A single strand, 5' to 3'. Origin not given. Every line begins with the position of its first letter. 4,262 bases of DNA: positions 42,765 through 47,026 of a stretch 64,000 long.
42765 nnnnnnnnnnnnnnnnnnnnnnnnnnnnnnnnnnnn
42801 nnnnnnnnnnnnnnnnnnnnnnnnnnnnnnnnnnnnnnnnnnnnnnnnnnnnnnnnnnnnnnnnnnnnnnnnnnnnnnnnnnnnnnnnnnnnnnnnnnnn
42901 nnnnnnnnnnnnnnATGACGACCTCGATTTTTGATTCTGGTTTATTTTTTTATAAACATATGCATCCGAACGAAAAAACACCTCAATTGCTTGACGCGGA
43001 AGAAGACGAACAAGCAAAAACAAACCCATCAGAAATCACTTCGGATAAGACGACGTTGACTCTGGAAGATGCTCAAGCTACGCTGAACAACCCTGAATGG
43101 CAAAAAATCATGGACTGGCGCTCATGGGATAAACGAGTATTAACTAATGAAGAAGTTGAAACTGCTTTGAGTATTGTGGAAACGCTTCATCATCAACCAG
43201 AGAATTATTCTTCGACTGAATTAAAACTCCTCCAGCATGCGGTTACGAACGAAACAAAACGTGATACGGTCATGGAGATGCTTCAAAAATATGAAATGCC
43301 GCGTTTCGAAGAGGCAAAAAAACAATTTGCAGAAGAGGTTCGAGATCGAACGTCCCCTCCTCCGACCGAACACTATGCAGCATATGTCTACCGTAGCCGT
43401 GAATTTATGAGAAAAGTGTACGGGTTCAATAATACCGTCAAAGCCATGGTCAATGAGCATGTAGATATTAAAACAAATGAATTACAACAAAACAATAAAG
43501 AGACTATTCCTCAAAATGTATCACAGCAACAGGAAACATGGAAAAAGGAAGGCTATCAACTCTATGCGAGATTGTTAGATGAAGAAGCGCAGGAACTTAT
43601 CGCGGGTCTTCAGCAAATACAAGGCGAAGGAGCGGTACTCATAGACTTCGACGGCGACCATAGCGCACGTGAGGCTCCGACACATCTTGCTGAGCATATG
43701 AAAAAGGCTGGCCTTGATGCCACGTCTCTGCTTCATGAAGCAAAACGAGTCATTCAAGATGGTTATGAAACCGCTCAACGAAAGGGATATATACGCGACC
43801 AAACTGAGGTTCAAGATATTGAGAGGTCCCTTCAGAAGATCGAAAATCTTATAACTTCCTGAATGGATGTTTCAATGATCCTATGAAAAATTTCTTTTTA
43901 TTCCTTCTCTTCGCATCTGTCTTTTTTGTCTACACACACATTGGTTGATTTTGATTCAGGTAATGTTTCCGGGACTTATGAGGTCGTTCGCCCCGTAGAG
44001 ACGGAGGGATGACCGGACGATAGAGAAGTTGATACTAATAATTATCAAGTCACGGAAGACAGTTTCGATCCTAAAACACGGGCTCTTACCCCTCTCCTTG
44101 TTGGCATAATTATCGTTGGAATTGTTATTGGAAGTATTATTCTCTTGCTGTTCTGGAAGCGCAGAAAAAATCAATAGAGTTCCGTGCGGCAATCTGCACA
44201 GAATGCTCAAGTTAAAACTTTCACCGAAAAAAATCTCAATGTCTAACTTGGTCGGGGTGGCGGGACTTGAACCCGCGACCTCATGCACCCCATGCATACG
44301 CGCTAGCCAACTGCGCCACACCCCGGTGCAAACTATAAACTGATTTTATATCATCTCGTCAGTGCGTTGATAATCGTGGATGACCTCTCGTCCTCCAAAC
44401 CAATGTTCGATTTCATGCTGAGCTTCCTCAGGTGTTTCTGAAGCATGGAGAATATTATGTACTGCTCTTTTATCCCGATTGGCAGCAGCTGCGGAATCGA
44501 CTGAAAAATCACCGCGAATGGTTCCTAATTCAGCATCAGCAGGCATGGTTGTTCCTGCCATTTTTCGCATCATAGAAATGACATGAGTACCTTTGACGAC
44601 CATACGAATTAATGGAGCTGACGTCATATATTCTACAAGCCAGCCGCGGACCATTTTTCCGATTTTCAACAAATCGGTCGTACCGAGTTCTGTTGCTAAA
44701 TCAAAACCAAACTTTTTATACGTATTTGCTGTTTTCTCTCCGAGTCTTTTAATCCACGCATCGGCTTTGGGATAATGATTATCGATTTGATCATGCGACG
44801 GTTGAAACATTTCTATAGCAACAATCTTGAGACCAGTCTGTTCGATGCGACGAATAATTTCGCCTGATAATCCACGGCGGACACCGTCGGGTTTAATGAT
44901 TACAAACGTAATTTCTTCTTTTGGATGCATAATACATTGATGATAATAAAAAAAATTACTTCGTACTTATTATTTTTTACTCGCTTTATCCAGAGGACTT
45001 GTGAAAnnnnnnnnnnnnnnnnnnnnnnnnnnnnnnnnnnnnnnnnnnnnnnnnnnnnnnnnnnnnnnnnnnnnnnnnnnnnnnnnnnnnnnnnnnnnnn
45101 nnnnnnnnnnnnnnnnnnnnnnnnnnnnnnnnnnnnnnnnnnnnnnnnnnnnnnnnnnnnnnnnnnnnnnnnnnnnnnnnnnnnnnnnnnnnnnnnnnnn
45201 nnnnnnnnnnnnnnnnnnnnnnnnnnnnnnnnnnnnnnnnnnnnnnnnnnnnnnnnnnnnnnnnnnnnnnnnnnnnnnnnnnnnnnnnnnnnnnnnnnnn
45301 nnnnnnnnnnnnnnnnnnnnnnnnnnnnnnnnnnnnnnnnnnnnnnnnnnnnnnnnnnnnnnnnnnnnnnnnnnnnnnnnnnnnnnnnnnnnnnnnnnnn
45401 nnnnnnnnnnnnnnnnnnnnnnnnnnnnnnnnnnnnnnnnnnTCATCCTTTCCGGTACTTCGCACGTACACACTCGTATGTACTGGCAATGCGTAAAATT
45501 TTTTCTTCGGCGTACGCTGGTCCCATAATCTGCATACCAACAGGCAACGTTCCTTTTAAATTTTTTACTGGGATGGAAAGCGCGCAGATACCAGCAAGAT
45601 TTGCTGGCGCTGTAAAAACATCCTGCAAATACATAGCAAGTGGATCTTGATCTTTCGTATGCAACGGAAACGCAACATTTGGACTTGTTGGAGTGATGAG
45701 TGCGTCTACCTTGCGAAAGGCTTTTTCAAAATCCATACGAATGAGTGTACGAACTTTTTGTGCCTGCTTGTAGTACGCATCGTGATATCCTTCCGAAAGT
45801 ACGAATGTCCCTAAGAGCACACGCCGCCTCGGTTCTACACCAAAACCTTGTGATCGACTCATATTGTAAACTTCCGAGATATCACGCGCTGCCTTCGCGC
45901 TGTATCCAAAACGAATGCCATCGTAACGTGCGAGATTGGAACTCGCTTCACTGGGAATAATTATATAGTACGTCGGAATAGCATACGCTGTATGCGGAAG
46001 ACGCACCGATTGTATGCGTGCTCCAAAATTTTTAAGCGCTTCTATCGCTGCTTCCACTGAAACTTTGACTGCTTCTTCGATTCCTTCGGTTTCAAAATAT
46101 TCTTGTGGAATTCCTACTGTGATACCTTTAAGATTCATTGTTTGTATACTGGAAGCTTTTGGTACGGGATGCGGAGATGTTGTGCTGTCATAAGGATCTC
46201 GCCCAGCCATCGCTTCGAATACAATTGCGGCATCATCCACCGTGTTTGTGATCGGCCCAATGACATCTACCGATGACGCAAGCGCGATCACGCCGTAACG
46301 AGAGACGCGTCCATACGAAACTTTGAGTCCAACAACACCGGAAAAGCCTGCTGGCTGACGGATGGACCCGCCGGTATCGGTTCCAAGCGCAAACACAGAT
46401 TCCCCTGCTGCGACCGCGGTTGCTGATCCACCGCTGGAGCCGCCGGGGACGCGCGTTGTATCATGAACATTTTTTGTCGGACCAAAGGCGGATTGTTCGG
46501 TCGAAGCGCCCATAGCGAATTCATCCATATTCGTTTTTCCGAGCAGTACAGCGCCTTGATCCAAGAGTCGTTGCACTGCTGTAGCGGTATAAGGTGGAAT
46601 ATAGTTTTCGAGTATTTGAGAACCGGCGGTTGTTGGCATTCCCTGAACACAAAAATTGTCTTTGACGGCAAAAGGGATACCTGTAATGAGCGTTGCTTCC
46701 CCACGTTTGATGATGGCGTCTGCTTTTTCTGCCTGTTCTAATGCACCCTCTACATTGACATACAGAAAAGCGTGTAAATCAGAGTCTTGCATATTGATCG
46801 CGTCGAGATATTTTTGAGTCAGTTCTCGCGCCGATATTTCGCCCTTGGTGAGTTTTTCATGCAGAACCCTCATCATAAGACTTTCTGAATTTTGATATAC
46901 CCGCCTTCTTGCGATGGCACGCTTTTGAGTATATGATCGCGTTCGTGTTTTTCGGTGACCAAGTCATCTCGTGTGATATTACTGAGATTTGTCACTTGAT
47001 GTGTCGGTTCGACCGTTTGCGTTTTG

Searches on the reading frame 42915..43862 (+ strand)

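Call 4: search_protein_families(library=pfam, proteins=[window:42915-43862:+], max_evalue=1)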
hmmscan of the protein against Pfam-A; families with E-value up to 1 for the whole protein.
window:42915-43862:+ (315 aa): 6 families
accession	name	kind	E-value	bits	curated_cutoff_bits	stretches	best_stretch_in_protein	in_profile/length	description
PF13578.12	Methyltransf_24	-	0.035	15.4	26.3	1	193-262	34-91/105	Methyltransferase domain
PF20740.2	TP0453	-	0.059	12.9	27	1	108-222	116-229/252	Outer membrane-associated lipoprotein TP0453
PF06745.19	ATPase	-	0.062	13.1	26.6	1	237-309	48-114/231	KaiC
PF10153.14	Efg1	-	0.064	14.1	25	1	90-136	16-62/113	rRNA-processing protein Efg1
PF13830.11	DUF4192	-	0.2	12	27.8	0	49-159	172-282/321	Domain of unknown function (DUF4192)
PF01503.22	PRA-PH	-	0.49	11.3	21.3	0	196-232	6-45/86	Phosphoribosyl-ATP pyrophosphohydrolase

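Call 5: search_protein_families(library=ncbifam, proteins=[window:42915-43862:+], max_evalue=1)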
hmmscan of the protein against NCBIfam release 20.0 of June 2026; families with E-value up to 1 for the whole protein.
window:42915-43862:+ (315 aa): 1 family
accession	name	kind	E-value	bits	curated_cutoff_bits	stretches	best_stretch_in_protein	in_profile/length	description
NF040642.1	sulf_sens_BigR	equivalog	0.15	12.2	155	0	180-235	40-91/95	sulfite-sensing transcriptional repressor BigR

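Call 99: search_protein_families(library=padloc, proteins=[window:42915-43862:+], max_evalue=0.001)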
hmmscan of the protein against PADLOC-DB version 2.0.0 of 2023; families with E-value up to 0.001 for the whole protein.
window:42915-43862:+ (315 aa): 0 families

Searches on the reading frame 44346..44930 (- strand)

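Call 93: search_protein_families(library=pfam, proteins=[window:44346-44930:-], max_evalue=0.00001)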
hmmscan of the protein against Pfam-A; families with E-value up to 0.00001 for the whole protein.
window:44346-44930:- (194 aa): 1 family
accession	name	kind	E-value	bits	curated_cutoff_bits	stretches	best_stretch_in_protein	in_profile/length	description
PF00334.24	NDK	-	6.2e-37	126.9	27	2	98-182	60-134/135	Nucleoside diphosphate kinase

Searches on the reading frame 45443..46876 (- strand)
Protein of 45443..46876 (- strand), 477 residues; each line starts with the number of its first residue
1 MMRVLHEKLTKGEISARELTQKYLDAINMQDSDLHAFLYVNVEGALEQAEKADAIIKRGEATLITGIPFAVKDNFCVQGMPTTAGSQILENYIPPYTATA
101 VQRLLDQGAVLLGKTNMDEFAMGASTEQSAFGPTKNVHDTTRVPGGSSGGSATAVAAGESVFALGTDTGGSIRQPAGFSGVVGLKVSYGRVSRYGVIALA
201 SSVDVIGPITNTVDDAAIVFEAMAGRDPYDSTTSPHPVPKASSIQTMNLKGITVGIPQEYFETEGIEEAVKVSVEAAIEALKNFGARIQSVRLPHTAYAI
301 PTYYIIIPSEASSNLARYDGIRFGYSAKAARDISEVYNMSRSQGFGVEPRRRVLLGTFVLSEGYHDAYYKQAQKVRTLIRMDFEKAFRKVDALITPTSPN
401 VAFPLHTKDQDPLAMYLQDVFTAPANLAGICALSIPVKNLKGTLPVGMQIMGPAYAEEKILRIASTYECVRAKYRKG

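Call 93: search_protein_families(library=pfam, proteins=[window:45443-46876:-], max_evalue=0.00001)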
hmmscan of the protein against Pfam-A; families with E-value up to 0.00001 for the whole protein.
window:45443-46876:- (477 aa): 1 family
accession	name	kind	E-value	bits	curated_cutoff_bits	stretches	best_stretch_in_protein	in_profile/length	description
PF01425.27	Amidase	-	1.3e-145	486.3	27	1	18-461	1-445/445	Amidase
